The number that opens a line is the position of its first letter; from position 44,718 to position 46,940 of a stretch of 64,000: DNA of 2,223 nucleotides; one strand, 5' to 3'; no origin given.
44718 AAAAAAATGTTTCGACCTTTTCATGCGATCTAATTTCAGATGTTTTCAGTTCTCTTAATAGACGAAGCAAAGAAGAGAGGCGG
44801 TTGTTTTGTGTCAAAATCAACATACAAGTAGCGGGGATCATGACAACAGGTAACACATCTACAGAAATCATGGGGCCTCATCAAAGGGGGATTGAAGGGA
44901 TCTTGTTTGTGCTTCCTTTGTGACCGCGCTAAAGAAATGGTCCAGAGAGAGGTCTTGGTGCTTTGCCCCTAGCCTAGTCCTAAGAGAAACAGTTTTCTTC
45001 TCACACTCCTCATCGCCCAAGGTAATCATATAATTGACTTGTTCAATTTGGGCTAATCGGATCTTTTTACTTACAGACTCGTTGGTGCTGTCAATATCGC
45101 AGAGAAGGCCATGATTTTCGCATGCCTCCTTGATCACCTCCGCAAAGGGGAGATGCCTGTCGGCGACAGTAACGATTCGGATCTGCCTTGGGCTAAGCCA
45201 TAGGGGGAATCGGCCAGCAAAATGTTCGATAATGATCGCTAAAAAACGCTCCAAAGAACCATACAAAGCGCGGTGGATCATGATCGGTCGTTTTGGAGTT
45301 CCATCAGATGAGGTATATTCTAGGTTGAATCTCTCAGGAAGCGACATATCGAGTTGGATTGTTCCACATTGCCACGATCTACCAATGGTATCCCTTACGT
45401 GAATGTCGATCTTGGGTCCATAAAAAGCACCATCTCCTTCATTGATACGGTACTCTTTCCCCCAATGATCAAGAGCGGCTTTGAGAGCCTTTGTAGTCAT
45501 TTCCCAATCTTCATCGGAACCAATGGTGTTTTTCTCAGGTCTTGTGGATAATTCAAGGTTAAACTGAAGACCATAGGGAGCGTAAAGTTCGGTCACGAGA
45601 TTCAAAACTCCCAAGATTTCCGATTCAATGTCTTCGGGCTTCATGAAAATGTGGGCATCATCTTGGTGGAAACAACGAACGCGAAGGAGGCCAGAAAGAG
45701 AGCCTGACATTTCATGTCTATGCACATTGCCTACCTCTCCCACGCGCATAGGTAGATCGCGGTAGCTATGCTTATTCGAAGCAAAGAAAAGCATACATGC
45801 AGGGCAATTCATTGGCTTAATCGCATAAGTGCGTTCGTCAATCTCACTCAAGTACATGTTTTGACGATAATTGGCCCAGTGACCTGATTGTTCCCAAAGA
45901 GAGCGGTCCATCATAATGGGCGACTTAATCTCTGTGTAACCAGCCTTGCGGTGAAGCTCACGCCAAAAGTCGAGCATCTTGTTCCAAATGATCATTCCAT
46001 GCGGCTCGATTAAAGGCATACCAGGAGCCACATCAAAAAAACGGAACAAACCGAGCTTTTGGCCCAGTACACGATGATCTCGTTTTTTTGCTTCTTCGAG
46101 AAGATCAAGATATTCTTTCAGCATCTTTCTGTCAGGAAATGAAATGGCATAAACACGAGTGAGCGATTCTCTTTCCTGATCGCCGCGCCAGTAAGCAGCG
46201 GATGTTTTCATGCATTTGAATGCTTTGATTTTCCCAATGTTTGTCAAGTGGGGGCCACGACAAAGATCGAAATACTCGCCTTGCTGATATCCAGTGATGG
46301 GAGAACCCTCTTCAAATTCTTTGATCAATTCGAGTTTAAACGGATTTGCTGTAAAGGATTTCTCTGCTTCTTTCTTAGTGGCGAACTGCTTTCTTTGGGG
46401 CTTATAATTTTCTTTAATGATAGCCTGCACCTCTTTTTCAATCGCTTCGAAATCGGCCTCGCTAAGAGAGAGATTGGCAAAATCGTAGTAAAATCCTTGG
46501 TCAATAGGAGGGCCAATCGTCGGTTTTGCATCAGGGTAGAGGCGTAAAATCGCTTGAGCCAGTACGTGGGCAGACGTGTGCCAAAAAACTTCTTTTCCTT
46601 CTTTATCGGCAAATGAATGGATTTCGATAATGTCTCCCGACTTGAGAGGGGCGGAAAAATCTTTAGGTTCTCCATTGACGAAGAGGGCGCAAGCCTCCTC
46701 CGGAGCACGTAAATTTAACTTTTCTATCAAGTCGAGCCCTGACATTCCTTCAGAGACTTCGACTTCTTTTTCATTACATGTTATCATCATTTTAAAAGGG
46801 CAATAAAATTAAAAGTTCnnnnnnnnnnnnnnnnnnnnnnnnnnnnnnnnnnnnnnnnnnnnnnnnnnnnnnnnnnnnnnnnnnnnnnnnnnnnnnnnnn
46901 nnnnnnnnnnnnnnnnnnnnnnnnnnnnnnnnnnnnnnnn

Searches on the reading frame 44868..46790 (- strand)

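Call 82: search_protein_families(library=pfam, proteins=[window:44868-46790:-], max_evalue=0.001)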
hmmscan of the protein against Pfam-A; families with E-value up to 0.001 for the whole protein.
window:44868-46790:- (640 aa): 4 families
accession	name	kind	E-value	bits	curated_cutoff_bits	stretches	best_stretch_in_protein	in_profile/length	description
PF00587.30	tRNA-synt_2b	-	3e-44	151.6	29.3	1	315-524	3-179/179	tRNA synthetase class II core domain (G, H, P, S and T)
PF03129.25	HGTP_anticodon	-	2.3e-14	53.7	21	1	536-625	1-93/94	Anticodon binding domain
PF07973.19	tRNA_SAD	-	6.3e-13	48.9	24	1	166-214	2-44/44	Threonyl and Alanyl tRNA synthetase second additional domain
PF02597.26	ThiS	-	2.8e-05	25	22.5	1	7-57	13-69/76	ThiS family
